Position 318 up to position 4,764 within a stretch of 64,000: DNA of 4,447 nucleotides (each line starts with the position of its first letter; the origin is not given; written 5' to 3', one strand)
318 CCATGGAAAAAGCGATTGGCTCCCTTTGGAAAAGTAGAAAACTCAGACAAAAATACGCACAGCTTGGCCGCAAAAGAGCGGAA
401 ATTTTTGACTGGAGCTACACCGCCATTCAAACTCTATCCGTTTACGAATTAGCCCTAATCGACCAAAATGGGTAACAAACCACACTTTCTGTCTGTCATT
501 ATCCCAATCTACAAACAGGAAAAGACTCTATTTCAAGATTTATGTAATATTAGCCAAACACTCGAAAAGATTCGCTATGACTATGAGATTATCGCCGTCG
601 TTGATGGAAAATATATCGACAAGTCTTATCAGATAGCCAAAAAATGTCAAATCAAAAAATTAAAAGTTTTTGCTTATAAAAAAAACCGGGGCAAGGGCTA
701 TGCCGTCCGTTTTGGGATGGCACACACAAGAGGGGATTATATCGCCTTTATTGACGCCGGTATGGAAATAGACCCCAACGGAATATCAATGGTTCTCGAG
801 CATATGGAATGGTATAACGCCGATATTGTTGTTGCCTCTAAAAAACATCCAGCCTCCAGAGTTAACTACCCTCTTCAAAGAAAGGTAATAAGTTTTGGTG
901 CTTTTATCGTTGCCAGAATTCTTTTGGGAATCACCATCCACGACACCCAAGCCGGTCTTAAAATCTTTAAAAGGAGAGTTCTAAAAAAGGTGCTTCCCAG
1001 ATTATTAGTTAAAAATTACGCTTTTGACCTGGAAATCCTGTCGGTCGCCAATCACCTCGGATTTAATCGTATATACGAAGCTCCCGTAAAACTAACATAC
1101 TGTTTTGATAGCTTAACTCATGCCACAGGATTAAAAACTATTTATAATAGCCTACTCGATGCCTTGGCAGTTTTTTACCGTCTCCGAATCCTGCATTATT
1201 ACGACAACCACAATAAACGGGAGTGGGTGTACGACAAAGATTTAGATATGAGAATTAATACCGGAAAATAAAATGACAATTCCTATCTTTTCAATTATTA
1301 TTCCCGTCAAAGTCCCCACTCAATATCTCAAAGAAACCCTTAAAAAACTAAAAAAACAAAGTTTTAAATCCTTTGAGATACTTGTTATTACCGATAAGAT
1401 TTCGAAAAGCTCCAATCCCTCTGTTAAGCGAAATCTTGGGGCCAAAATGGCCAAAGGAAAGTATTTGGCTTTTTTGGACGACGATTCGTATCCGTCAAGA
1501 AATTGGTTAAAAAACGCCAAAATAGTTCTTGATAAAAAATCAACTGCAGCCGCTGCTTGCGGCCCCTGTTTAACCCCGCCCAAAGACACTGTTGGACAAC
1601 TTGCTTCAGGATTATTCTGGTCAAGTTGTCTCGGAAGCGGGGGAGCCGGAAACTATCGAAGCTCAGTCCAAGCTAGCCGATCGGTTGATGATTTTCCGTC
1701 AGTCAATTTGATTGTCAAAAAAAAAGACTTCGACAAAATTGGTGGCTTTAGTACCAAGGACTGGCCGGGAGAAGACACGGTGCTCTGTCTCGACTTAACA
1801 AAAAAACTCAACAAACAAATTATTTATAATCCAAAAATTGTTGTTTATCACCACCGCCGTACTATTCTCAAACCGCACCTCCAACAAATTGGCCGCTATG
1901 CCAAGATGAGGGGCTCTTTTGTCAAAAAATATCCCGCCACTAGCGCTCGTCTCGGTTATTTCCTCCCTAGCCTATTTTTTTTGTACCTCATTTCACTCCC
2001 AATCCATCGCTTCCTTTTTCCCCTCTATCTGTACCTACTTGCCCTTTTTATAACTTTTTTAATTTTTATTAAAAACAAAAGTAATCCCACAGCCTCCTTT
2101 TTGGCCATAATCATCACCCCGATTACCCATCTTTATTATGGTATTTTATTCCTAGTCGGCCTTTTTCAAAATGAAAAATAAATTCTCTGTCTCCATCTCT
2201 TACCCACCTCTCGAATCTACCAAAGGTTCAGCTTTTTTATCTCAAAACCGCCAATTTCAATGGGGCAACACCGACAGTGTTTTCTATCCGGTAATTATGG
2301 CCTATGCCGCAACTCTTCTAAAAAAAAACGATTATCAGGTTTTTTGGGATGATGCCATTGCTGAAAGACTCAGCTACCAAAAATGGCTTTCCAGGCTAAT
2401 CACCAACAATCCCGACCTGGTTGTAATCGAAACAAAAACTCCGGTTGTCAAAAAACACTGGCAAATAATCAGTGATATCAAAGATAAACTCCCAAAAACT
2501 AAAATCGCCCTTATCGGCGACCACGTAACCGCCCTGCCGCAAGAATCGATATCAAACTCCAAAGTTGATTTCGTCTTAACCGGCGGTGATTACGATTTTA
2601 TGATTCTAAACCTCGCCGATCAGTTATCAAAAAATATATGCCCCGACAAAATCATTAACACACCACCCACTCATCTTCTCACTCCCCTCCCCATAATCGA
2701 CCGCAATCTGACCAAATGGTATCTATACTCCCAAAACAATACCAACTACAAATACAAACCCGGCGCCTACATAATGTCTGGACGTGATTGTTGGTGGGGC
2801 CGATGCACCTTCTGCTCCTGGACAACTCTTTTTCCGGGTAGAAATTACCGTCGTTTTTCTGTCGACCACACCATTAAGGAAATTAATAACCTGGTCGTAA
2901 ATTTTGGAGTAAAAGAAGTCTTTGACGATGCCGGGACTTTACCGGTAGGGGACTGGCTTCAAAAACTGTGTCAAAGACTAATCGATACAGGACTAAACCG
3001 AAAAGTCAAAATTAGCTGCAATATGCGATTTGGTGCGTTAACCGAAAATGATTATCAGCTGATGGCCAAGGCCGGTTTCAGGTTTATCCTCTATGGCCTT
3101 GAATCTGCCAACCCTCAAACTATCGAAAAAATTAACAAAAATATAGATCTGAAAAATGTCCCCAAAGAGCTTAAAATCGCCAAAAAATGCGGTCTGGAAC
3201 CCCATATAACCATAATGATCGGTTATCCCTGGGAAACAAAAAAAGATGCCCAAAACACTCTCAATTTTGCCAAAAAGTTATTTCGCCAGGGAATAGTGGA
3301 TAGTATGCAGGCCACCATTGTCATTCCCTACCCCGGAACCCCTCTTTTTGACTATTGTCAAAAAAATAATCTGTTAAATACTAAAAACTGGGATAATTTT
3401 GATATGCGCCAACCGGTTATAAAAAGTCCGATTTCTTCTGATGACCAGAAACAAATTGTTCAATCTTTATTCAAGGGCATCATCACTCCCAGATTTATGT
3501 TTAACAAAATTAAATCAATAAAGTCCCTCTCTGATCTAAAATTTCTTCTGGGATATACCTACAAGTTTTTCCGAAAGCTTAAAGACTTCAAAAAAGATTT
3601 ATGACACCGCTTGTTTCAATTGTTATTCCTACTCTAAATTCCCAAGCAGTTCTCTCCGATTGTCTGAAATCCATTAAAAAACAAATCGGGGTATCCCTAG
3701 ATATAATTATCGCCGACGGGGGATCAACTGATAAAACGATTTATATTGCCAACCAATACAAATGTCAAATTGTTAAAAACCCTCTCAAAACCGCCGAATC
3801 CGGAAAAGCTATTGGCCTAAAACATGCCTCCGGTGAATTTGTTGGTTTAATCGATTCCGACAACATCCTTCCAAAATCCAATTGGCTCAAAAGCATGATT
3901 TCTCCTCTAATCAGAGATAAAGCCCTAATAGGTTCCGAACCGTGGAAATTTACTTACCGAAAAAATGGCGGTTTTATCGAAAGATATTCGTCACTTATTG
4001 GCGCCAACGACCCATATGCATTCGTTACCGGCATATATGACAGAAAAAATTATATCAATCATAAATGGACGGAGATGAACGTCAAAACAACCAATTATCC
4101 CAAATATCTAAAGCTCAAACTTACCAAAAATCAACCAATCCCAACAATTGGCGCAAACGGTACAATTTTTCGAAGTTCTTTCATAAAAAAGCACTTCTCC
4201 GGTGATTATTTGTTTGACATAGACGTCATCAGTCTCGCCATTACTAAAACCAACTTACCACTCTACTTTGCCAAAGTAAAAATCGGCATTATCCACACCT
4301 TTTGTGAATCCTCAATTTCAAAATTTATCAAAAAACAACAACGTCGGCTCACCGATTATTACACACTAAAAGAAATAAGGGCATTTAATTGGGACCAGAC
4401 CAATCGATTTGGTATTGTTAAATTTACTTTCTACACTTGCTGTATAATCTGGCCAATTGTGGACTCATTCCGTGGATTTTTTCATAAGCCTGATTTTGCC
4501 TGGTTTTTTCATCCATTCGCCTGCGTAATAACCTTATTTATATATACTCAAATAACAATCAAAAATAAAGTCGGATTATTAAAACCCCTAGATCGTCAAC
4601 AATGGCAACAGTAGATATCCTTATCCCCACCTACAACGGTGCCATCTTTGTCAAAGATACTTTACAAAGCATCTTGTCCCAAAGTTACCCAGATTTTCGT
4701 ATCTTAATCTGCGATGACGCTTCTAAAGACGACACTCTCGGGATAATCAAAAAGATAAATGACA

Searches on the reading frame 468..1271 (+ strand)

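Call 96: search_protein_families(library=pfam, proteins=[window:468-1271:+], max_evalue=0.001)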
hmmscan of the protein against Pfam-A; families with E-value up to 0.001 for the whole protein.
window:468-1271:+ (267 aa): 2 families
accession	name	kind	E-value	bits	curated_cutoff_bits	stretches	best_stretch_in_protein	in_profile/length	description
PF00535.33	Glycos_transf_2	-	1.9e-24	87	23.3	1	9-175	1-167/168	Glycosyl transferase family 2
PF10111.15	Glyco_tranf_2_2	-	0.00034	20.6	27.3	0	9-99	1-92/276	Glycosyltransferase like family 2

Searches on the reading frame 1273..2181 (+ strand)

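Call 96: search_protein_families(library=pfam, proteins=[window:1273-2181:+], max_evalue=0.001)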
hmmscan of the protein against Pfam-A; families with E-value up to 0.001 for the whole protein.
window:1273-2181:+ (302 aa): 3 families
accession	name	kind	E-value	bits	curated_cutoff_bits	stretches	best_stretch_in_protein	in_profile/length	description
PF00535.33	Glycos_transf_2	-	8.1e-12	45.8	23.3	1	48-90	65-107/168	Glycosyl transferase family 2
PF13632.12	Glyco_trans_2_3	-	5.5e-06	26.8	27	1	66-259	3-196/198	Glycosyl transferase family group 2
PF10111.15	Glyco_tranf_2_2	-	0.00011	22.2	27.3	0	49-85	69-106/276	Glycosyltransferase like family 2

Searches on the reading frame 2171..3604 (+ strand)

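Call 96: search_protein_families(library=pfam, proteins=[window:2171-3604:+], max_evalue=0.001)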
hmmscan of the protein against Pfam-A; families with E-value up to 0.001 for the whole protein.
window:2171-3604:+ (477 aa): 3 families
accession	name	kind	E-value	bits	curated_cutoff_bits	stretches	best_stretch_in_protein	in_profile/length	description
PF04055.27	Radical_SAM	-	6e-13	49.7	29.5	1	206-367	6-166/166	Radical SAM superfamily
PF02310.24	B12-binding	-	1.9e-05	24.9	32.1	1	36-137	10-110/121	B12 binding domain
PF25199.1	nSTAND_NTPase5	-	0.00022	21.5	34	1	42-110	58-126/145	Novel STAND NTPase 5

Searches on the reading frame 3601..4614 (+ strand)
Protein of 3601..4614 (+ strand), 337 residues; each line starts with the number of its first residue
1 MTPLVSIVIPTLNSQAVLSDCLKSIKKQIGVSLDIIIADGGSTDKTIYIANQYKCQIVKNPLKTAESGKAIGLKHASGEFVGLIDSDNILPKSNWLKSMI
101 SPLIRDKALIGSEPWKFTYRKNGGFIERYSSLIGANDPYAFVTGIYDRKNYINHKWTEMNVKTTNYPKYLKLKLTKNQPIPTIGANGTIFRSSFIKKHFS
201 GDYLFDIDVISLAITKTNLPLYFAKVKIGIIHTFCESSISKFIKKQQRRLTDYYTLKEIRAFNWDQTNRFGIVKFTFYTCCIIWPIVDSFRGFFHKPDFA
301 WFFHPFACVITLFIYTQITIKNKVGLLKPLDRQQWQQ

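Call 96: search_protein_families(library=pfam, proteins=[window:3601-4614:+], max_evalue=0.001)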
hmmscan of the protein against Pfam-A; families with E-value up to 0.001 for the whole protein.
window:3601-4614:+ (337 aa): 2 families
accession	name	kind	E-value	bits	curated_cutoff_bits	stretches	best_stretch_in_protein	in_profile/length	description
PF00535.33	Glycos_transf_2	-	8.6e-21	75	23.3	1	6-112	1-114/168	Glycosyl transferase family 2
PF13641.12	Glyco_tranf_2_3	-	3.6e-05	24.3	27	1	5-105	3-112/230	Glycosyltransferase like family 2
